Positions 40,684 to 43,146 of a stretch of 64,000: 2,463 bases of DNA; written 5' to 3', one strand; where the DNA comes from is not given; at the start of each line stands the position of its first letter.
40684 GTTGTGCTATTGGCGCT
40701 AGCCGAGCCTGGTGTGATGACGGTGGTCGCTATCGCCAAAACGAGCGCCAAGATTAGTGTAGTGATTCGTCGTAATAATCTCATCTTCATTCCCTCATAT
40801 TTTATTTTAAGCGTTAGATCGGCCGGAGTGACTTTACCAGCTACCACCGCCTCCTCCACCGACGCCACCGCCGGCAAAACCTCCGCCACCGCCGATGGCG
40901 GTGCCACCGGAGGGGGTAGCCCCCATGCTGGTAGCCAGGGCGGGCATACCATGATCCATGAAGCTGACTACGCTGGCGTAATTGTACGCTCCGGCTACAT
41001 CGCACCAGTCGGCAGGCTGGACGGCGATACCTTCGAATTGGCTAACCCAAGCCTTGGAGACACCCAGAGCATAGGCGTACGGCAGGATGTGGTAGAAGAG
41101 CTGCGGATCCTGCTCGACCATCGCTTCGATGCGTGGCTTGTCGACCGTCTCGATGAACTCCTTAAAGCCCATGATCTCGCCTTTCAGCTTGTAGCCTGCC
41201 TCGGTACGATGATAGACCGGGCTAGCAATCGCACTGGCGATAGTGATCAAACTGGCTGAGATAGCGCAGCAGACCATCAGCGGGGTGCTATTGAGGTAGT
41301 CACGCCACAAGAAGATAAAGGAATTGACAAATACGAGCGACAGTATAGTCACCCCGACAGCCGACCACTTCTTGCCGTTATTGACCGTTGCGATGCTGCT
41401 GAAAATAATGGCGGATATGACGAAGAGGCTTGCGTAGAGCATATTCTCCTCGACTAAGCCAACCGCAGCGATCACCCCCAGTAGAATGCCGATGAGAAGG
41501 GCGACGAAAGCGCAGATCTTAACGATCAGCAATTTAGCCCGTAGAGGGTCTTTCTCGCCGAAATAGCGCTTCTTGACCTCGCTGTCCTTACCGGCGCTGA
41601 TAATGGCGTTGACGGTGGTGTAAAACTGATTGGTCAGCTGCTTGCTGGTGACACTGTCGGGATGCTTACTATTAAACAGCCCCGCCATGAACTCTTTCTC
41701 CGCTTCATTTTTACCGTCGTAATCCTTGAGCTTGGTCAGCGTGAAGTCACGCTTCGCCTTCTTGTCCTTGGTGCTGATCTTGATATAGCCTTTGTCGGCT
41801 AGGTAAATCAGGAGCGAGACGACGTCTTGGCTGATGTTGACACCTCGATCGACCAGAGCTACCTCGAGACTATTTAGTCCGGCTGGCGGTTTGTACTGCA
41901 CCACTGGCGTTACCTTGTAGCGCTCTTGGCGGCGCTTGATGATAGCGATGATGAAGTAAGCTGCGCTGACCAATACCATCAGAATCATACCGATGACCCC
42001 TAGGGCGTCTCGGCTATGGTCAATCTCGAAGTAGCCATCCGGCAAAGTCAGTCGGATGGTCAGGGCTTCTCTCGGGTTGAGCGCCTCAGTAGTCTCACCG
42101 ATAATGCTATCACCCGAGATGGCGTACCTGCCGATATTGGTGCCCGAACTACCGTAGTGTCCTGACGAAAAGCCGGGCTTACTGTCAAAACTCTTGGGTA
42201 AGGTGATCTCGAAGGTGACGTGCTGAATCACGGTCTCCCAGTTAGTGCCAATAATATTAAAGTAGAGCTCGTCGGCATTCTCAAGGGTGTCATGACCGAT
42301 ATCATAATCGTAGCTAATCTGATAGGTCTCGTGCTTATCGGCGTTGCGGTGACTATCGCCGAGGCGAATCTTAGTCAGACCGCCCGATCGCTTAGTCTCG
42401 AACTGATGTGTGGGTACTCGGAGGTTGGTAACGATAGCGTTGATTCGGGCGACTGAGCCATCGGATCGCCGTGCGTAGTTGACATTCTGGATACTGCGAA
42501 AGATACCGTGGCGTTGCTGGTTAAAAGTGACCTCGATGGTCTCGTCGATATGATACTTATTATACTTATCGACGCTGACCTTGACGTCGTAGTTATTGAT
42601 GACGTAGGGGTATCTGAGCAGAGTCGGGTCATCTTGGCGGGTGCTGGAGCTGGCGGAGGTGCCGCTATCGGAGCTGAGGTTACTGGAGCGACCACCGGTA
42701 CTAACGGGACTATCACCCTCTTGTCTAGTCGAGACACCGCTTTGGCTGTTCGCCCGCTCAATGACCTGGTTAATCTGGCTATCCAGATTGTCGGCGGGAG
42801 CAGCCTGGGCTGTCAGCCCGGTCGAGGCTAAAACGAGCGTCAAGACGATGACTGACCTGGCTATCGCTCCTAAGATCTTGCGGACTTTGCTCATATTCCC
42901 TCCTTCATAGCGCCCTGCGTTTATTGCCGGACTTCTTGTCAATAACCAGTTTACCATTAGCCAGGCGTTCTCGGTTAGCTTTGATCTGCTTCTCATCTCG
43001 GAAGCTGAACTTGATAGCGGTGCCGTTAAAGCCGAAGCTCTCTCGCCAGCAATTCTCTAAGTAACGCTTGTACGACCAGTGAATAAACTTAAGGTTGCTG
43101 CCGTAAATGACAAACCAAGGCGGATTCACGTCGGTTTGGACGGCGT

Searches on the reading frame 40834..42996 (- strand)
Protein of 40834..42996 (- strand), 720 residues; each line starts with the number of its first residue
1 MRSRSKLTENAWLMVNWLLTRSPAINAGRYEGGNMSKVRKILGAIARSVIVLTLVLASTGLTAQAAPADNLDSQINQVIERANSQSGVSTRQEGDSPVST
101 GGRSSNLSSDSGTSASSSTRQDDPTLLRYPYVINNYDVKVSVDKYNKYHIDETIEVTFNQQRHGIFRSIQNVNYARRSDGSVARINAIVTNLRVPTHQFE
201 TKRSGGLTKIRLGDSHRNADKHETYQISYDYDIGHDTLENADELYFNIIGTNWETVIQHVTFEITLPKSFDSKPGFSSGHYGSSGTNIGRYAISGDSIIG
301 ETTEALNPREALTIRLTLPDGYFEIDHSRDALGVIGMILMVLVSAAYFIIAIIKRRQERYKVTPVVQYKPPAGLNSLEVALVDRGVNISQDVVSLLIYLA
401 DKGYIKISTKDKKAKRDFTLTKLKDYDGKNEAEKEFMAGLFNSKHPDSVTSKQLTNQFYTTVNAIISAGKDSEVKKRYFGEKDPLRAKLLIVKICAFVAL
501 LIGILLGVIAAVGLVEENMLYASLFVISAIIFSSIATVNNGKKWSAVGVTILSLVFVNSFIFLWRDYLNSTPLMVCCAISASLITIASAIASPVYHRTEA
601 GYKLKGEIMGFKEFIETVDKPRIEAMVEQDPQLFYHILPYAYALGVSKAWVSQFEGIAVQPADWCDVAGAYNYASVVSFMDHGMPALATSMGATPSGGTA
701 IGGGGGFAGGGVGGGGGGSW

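Call 37: search_protein_families(library=pfam, proteins=[window:40834-42996:-], max_evalue=0.001)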
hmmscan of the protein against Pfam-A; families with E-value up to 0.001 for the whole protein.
window:40834-42996:- (720 aa): 3 families
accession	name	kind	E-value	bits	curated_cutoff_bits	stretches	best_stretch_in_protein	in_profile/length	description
PF20990.2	DUF2207_C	-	4.3e-36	125.3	33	1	367-654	3-247/247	Predicted membrane protein (DUF2207) C-terminal domain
PF09972.14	DUF2207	-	9.3e-22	78.5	24.4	1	133-317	2-171/172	Predicted membrane protein (DUF2207) N-terminal domain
PF13273.12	DUF4064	-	0.00038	21.1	32.1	0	494-531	61-98/102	Protein of unknown function (DUF4064)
